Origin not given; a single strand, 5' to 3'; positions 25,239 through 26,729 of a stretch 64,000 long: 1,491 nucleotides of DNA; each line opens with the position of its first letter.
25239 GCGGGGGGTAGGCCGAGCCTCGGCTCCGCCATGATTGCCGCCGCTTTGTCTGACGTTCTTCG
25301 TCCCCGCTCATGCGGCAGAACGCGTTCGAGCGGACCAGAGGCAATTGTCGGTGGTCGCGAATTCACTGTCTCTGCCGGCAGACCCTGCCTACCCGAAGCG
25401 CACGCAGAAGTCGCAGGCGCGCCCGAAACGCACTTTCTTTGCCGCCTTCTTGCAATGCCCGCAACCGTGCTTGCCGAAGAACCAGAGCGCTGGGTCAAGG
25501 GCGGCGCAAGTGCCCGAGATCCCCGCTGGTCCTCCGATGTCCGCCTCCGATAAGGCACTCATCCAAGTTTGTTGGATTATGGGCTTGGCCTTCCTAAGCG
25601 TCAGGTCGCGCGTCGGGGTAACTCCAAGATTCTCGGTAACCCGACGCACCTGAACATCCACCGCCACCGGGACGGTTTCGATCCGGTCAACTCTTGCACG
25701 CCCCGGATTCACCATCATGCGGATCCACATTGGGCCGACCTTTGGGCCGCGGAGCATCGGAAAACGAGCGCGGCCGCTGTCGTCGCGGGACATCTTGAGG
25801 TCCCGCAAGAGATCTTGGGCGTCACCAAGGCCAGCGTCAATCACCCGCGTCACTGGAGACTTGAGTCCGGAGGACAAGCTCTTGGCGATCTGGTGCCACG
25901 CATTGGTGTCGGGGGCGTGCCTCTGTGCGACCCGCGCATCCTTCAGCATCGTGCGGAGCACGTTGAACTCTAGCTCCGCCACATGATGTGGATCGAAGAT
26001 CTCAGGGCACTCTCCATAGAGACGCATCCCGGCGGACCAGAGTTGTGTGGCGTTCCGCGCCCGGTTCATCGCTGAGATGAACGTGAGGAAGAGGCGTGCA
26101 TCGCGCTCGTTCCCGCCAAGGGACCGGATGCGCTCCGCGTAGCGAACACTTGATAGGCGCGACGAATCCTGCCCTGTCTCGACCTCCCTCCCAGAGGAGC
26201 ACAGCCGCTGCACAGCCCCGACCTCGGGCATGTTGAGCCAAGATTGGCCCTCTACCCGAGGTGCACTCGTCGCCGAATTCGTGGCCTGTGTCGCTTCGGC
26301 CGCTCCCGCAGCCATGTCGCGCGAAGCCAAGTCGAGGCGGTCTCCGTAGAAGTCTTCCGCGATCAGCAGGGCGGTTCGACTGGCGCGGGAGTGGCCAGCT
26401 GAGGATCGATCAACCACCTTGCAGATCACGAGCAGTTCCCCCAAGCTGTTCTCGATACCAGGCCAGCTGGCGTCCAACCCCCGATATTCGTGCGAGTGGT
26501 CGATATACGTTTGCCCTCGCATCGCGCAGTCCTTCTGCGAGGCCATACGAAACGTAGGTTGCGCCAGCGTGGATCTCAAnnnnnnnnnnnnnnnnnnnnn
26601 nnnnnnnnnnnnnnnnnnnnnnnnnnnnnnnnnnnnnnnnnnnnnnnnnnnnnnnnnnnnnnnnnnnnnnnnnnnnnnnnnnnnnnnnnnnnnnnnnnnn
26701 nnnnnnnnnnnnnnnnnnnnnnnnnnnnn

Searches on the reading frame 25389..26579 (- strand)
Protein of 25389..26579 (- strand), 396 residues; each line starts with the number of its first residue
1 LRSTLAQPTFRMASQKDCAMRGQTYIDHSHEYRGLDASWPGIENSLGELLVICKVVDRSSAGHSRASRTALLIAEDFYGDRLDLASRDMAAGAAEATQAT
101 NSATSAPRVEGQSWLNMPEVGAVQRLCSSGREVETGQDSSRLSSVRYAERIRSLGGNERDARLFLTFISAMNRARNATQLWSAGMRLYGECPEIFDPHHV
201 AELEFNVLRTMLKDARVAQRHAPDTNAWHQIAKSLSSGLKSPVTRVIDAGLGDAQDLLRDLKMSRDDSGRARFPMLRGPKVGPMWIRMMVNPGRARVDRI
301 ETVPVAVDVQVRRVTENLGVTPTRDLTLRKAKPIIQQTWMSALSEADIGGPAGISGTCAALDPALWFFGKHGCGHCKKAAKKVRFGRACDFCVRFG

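Call 3: search_protein_families(library=pfam, proteins=[window:25389-26579:-], max_evalue=0.1)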
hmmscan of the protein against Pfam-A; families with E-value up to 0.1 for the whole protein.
window:25389-26579:- (396 aa): 1 family
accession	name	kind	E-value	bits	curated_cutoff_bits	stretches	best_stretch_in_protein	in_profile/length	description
PF00730.31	HhH-GPD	-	0.089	13.6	26.2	0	172-327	9-98/108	HhH-GPD superfamily base excision DNA repair protein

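Call 4: search_protein_families(library=padloc, proteins=[window:25389-26579:-], max_evalue=1)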
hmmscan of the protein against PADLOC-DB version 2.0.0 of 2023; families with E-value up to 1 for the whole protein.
window:25389-26579:- (396 aa): 0 families

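Call 5: search_protein_families(library=ncbifam, proteins=[window:25389-26579:-], max_evalue=1)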
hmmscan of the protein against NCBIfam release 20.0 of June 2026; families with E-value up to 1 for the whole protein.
window:25389-26579:- (396 aa): 0 families

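Call 6: search_solved_structures(query=window:25389-26579:-, max_evalue=10, show_alignments=2)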
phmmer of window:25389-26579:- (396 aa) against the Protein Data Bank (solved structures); distinct sequences matched with E-value up to 10: 0.

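Call 8: search_protein_families(library=phrogs, proteins=[window:25389-26579:-], max_evalue=1)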
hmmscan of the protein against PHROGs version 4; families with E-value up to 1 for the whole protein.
window:25389-26579:- (396 aa): 0 families

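Call 9: find_homologous_proteins(query=window:25389-26579:-, max_evalue=0.001)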
Query window:25389-26579:- (396 aa): 742 proteins with E <= 0.001 among 7749 candidates; the best 120 are listed.
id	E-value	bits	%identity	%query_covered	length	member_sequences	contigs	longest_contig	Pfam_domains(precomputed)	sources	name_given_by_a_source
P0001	6.1e-253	857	100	95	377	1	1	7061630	-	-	-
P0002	5.9e-194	663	78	97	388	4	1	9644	-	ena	-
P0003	3.1e-160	552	73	86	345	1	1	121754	-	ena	-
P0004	4.2e-155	535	73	86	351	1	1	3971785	-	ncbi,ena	-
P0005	8.3e-149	514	70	86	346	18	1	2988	-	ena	-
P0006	2.1e-145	503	69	84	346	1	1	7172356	-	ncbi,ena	-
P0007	3.8e-145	502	68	85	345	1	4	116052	-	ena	-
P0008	5.1e-139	482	66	85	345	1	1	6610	-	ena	-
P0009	8.9e-139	481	67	86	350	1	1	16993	-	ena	-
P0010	1.2e-138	481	62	95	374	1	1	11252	-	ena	-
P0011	2.0e-137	477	59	99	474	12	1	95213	PF21818.4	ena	-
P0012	6.2e-137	475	66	85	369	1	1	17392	-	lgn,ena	-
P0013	4.8e-136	472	59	99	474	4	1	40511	PF21818.4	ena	-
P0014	5.6e-136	472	60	94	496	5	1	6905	PF21818.4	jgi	-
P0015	1.3e-135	471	67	85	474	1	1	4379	PF21818.4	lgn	-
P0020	5.2e-134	466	58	99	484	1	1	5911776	PF21818.4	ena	-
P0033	1.5e-127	444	62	84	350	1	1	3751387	-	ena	-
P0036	2.9e-125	437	58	94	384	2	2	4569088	-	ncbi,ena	-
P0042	1.0e-122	428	52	61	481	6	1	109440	-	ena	-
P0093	8.6e-91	323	45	93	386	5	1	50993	PF21748.4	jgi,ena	jgi:predicted RNase H-like HicB family nuclease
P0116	7.7e-89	317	50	82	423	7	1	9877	PF24701.1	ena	-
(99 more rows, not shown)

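Call 19: find_related_loci(query=window:25392-26429:-, collection=genome_contigs, flank=10000)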
Query window:25392-26429:- (346 aa) in genome_contigs; peptide patterns used: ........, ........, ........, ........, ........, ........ (x = any residue, [..] = any of these).
49 stretches matched a pattern; 15 encode a relative of the query (tblastn E <= 1e-3); 15 distinct loci.
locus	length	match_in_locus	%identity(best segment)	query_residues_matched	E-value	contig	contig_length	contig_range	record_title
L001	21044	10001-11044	79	1-346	0e+0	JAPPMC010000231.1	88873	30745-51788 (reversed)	MAG: Bryobacterales bacterium isolate RHO3_bin_37 NODE_613_length_88873_cov_29.915299, whole genome shotgun sequence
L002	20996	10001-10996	69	14-345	6e-151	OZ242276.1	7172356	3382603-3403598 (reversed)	MAG: Bryobacterales bacterium isolate 6a17fdd1-799e-4b89-b3db-5c5ff6fa14e9 genome assembly, chromosome: 1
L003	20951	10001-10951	67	10-345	3e-145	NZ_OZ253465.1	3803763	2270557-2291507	MAG: Candidatus Palauibacter sp. isolate 5c81fbdf-9277-4adf-92a3-ac9ea19f79ba chromosome 1, complete sequence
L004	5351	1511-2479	66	4-345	1e-145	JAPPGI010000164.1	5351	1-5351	MAG: Gemmatimonadota bacterium isolate RHO1_bin_51 NODE_16033_length_5351_cov_875.731684, whole genome shotgun sequence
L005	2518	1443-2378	66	14-345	1e-150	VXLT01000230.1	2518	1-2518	MAG: Gemmatimonadetes bacterium isolate SB0661_bin_2 NODE_17204_length_2518_cov_94.958181, whole genome shotgun sequence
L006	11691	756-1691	65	14-345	7e-141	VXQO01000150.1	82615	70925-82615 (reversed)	MAG: Gemmatimonadetes bacterium isolate SB0664_bin_10 NODE_287_length_82615_cov_87.787657, whole genome shotgun sequence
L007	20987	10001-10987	62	16-345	2e-131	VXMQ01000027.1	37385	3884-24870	MAG: Candidatus Palauibacter denitrificans isolate SB0661_bin_40 NODE_1121_length_37385_cov_56.878757, whole genome shot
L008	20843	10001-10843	52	16-342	3e-104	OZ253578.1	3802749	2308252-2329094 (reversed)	MAG: Chloroflexota bacterium isolate 48853afe-6264-4d68-b03e-03448b293cf5 genome assembly, chromosome: 1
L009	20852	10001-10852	50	13-342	6e-104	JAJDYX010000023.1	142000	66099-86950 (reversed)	MAG: Candidatus Latescibacterota bacterium isolate jk18x34bins.57 k141_10173, whole genome shotgun sequence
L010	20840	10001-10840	48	17-342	4e-96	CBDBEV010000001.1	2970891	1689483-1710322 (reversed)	MAG: bacterium isolate 138114a6-c459-4528-9bbc-32813c999549 genome assembly, contig: contig_1, whole genome shotgun sequ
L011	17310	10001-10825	48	20-342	2e-91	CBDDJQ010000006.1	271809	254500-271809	MAG: Vicinamibacterales bacterium isolate 129384ec-5128-4c8d-99b8-9bb019431b25 genome assembly, contig: contig_6, whole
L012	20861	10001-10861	45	14-345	4e-87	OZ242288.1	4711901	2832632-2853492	MAG: uncultured Candidatus Binatia bacterium isolate 92a940bf-e797-4da1-8ec4-eab1d584ba41 genome assembly, chromosome: 1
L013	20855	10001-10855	50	14-343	9e-99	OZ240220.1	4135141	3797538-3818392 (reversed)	MAG: Dehalococcoidia bacterium isolate 5401f4a5-0ad6-4284-832a-6e7f5ecae1d1 genome assembly, chromosome: 1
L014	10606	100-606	56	171-342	3e-56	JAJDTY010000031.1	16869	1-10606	MAG: Candidatus Binatia bacterium isolate jk18x1bzbins.55 k141_1005410, whole genome shotgun sequence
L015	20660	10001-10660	48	11-344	3e-42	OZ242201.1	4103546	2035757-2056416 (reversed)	MAG: Longimicrobiales bacterium isolate 71266a4e-d954-4cdc-a494-fc6a34cb9123 genome assembly, chromosome: 1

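Call 21: find_encoding_contigs(protein=P0004, flank=10000, max_places=3)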
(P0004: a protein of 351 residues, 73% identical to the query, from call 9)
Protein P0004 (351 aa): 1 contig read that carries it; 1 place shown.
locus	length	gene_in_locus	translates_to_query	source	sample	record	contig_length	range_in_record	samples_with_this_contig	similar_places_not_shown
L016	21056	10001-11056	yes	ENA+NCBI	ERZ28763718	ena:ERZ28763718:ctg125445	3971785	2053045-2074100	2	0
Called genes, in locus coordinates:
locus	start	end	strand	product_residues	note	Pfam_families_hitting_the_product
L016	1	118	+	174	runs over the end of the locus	PF02796:HTH_7 (weak), PF13384:HTH_23 (weak), PF13518:HTH_28 (weak)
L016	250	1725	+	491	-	PF22483:Mu-transpos_C_2 (weak)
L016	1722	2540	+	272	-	PF01695:IstB_IS21, PF00308:Bac_DnaA (weak), PF13481:AAA_25 (faint)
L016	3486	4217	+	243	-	-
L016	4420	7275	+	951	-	PF20465:MmeI_hel, PF20473:MmeI_Mtase, PF20466:MmeI_TRD (weak)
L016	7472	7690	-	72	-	-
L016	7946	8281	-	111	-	PF08780:NTase_sub_bind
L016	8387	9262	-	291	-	PF12161:HsdM_N, PF02384:N6_Mtase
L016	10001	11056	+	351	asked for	-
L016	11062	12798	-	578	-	PF03235:GmrSD_N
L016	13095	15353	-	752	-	PF20256:MoCoBD_2, PF01315:Ald_Xan_dh_C (faint), PF02738:MoCoBD_1, PF20256:MoCoBD_2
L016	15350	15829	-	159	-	PF00111:Fer2, PF13085:Fer2_3 (weak), PF01799:Fer2_2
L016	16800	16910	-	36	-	-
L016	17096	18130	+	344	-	PF13620:CarboxypepD_reg, PF13715:CarbopepD_reg_2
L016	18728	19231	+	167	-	PF07929:PRiA4_ORF3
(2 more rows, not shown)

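Call 25: find_encoding_contigs(protein=P0001, flank=10000, max_places=2)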
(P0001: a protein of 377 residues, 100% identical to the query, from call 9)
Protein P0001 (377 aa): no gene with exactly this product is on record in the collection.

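Call 26: predict_structure(alignment_id=A1)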
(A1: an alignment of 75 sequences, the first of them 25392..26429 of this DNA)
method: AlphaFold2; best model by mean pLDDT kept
length: 346 residues; sequences in the alignment: 75
mean_pLDDT: 86.0   pTM: 0.83
mean pLDDT of the five models: 86.0, 85.0, 85.0, 84.1, 80.0
residues with pLDDT >= 90: 245; 70-90: 34; 50-70: 36; < 50: 31
segments of 3 or more residues with pLDDT < 50: 1-9, 50-52, 58-61, 91-94, 100-104
pLDDT, mean of each block of 10 residues (from residue 1): 43 87 95 79 52 48 77 86 56 49 69 97 82 95 97 98 94 96 96 97 98 96 94 96 97 95 96 95 96 93 94 95 91 94 87
secondary structure, 60 per line:
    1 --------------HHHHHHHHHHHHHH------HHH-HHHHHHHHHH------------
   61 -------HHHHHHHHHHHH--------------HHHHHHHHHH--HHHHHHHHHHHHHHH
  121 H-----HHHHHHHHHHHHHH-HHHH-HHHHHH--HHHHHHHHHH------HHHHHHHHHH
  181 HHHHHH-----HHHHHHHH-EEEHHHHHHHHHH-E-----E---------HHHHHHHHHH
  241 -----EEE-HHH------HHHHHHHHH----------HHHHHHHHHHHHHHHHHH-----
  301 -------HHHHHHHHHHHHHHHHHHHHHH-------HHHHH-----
elements in order: H15-28 H39-48 H68-79 H94-103 H106-121 H127-140 H142-145 H147-152 H155-164 H171-186 H192-199 E201-203 H204-213 H231-240 E246-248 H259-267 H278-295 H308-329 H337-341

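Call 30: fold_search(model_id=the predicted structure, library=pdb)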
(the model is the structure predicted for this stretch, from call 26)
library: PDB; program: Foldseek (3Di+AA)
matches with E <= 10: 118; with E <= 0.001: 0
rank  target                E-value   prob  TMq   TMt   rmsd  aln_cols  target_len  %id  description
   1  1orn_A                1.6e-02  1.00  0.36  0.55  12.2       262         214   13  Structure of a Trapped Endonuclease III-DNA Covalent Intermediate: Estranged-Guanine Complex (released 2003-07-15)
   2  7u07_B                1.7e-02  1.00  0.38  0.40  11.1       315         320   10  Crystal structure of queuine salvage enzyme DUF2419, apo form (released 2022-12-21)
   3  1orp_A                2.2e-02  1.00  0.34  0.52   6.0       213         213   14  Structure of a Trapped Endonuclease III-DNA Covalent Intermediate: Estranged-Adenine Complex (released 2003-07-15)
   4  7u1o_B                2.4e-02  1.00  0.42  0.44  11.0       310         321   11  Crystal structure of queuine salvage enzyme DUF2419 complexed with queuosine (released 2022-12-21)
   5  1p59_A                2.8e-02  1.00  0.38  0.57  11.5       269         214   14  Structure of a non-covalent Endonuclease III-DNA Complex (released 2003-07-15)
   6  7u07_A                2.8e-02  1.00  0.37  0.39  11.3       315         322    9  Crystal structure of queuine salvage enzyme DUF2419, apo form (released 2022-12-21)
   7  7u5a_B                2.8e-02  1.00  0.36  0.39  11.8       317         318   10  Crystal structure of queuine salvage enzyme DUF2419 mutant K199C, complexed with queuosine (released 2022-12-21)
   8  7ef8_A                3.4e-02  1.00  0.39  0.34  10.3       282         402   12  Crystal structure of mouse MUTYH in complex with DNA containing AP site analogue:8-oxoG (Form I) (released 2021-06-23)
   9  7ulc_B                4.3e-02  1.00  0.38  0.41  11.4       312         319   10  Crystal structure of queuine salvage enzyme DUF2419 mutant D231N, in complex with queuosine-5'-monophosphate (released 2022-12-21)
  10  7u91_A                4.8e-02  1.00  0.39  0.41  11.3       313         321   11  Crystal structure of queuine salvage enzyme DUF2419, in complex with queuosine-5'-monophosphate (released 2022-12-21)
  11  7uk3                  5.3e-02  0.94  0.34  0.36  13.6       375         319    9  Crystal structure of queuine salvage enzyme DUF2419, wild-type (non-His6x tagged) (released 2022-12-21)
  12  7ulc_A                6.0e-02  0.98  0.35  0.37  13.1       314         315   10  Crystal structure of queuine salvage enzyme DUF2419 mutant D231N, in complex with queuosine-5'-monophosphate (released 2022-12-21)
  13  3n5n_X                6.9e-02  1.00  0.38  0.47  10.3       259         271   10  Crystal structure analysis of the catalytic domain and interdomain connector of human MutY homologue (released 2010-11-10)
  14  1xqo                  7.2e-02  0.97  0.32  0.40  12.5       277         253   18  Crystal structure of native Pa-AGOG, 8-oxoguanine DNA glycosylase from Pyrobaculum aerophilum (released 2004-11-16)
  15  1xqp                  7.8e-02  0.99  0.35  0.45  12.1       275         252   14  Crystal structure of 8-oxoguanosine complexed Pa-AGOG, 8-oxoguanine DNA glycosylase from Pyrobaculum aerophilum (released 2004-11-16)
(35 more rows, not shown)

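Call 33: search_solved_structures(query=A1, max_evalue=10, show_alignments=3)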
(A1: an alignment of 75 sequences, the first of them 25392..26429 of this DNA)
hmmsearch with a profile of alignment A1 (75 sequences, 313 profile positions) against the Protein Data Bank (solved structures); distinct sequences matched with E-value up to 10: 2.
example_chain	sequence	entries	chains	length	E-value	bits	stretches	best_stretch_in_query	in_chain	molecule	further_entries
7fbj_B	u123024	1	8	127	1.7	10.9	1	262-297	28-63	New antigen receptor variable domain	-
8hgi_C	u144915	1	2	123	1.8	10.8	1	262-296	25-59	VNAR aGFP14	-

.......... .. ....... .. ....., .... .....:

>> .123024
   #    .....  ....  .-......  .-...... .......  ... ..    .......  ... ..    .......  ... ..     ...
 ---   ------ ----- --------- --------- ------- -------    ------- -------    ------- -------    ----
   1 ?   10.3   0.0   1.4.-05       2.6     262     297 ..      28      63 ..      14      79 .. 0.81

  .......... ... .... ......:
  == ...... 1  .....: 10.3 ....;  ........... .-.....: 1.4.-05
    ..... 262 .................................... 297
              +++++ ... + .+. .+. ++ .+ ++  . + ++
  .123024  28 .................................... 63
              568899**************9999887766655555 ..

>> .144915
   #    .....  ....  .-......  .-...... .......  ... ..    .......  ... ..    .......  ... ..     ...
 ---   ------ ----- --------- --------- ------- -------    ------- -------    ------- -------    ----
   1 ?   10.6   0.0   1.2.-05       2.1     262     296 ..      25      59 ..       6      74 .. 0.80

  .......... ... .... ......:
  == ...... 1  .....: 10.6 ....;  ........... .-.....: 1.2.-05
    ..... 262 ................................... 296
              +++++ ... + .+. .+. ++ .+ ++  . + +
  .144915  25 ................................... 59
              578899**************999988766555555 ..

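Call 40: find_encoding_contigs(protein=P0006, flank=10000, max_places=2)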
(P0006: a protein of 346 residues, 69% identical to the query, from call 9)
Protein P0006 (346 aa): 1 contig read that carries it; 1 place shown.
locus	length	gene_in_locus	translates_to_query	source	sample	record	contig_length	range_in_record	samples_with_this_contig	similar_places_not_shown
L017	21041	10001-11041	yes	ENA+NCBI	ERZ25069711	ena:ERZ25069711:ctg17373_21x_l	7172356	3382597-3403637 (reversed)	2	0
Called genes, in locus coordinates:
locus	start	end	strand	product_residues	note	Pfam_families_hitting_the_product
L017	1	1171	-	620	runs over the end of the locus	PF00004:AAA, PF07728:AAA_5 (weak), PF22667:Lon_lid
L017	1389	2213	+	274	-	PF00717:Peptidase_S24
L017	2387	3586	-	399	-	PF00520:Ion_trans, PF07885:Ion_trans_2, PF04326:SLFN_AlbA_2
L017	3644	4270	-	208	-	-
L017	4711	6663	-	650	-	PF13646:HEAT_2 (faint)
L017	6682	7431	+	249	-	-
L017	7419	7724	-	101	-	-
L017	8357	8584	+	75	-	-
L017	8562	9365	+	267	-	-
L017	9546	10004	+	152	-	PF21818:DUF6884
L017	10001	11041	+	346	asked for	-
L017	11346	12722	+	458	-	PF08378:NERD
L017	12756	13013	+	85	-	PF13538:UvrD_C_2 (faint)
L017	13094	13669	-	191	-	-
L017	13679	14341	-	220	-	PF01839:FG-GAP (faint), PF13517:FG-GAP_3, PF22301:AUDH_beta_propeller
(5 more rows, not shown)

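Call 41: find_encoding_contigs(protein=P0020, flank=10000, max_places=2)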
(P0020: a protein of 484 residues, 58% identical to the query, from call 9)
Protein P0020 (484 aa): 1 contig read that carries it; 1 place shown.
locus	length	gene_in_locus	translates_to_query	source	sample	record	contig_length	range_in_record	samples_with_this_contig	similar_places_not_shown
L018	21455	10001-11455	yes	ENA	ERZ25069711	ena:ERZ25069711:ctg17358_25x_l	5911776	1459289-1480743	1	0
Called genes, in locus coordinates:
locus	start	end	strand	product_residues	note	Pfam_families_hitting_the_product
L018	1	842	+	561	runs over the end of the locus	PF03321:GH3, PF23571:GH3_M, PF23572:GH3_C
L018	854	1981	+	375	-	PF13378:MR_MLE_C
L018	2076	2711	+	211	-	-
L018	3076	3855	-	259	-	-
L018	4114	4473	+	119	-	-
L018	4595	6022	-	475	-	PF27347:YeeR_C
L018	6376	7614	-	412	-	PF13356:Arm-DNA-bind_3, PF00589:Phage_integrase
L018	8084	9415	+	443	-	PF13356:Arm-DNA-bind_3, PF00589:Phage_integrase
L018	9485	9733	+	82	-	-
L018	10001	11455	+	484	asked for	PF21818:DUF6884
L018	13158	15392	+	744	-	PF00069:Pkinase, PF07714:PK_Tyr_Ser-Thr, PF03109:ABC1 (weak), PF08308:PEGA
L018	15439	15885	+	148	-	PF00498:FHA, PF16697:Yop-YscD_cpl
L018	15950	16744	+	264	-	PF01618:MotA_ExbB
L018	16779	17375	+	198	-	PF16697:Yop-YscD_cpl (weak), PF00498:FHA (weak)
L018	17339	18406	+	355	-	PF13672:PP2C_2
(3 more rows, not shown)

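Call 42: find_encoding_contigs(protein=P0033, flank=10000, max_places=2)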
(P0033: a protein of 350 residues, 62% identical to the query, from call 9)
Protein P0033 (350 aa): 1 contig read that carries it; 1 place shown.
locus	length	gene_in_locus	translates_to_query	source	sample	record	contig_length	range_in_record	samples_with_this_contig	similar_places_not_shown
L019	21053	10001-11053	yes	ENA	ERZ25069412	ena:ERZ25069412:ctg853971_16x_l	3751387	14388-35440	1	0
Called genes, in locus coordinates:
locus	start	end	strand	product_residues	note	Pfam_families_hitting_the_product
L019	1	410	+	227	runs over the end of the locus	PF13568:OMP_b-brl_2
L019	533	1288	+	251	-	PF13505:OMP_b-brl, PF13568:OMP_b-brl_2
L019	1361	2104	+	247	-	-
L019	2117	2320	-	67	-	-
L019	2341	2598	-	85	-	PF14384:BrnA_antitoxin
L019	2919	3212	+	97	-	-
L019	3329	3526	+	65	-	-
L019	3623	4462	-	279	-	PF04072:LCM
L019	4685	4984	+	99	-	PF02604:PhdYeFM_antitox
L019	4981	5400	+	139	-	PF01850:PIN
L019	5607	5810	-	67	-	-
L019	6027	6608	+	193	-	-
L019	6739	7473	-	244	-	PF04250:DUF429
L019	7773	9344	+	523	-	-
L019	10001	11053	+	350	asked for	-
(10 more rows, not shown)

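Call 43: find_encoding_contigs(protein=P0036, flank=10000, max_places=2)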
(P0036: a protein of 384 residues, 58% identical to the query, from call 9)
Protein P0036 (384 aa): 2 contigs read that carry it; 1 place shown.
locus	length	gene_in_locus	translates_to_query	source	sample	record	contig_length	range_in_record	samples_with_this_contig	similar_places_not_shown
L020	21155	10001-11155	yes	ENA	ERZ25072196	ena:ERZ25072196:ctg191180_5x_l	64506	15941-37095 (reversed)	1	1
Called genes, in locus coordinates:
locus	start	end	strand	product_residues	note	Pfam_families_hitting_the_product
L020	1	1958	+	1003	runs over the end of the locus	PF02368:Big_2, PF26918:Ig_Eae (weak), PF02368:Big_2, PF02369:Big_1 (weak), PF22359:Big-like (weak), PF26918:Ig_Eae (weak), PF02368:Big_2, PF26918:Ig_Eae (weak), +4 more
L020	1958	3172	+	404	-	PF00480:ROK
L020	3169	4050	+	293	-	PF03935:SKN1_KRE6_Sbg1 (weak), PF00722:Glyco_hydro_16, PF26113:GH16_XgeA, PF03935:SKN1_KRE6_Sbg1 (weak)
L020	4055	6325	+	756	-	PF13347:MFS_2, PF12832:MFS_1_like, PF13347:MFS_2, PF07690:MFS_1, PF13347:MFS_2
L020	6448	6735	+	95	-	PF13560:HTH_31 (weak), PF01381:HTH_3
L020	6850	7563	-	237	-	-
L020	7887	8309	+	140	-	-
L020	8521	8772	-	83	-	PF02604:PhdYeFM_antitox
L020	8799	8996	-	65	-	PF15919:HicB_lk_antitox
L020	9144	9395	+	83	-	-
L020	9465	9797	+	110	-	PF00578:AhpC-TSA (weak)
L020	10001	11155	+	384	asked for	-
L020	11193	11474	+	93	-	PF04221:RelB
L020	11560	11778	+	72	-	PF15738:YafQ_toxin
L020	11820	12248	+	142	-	-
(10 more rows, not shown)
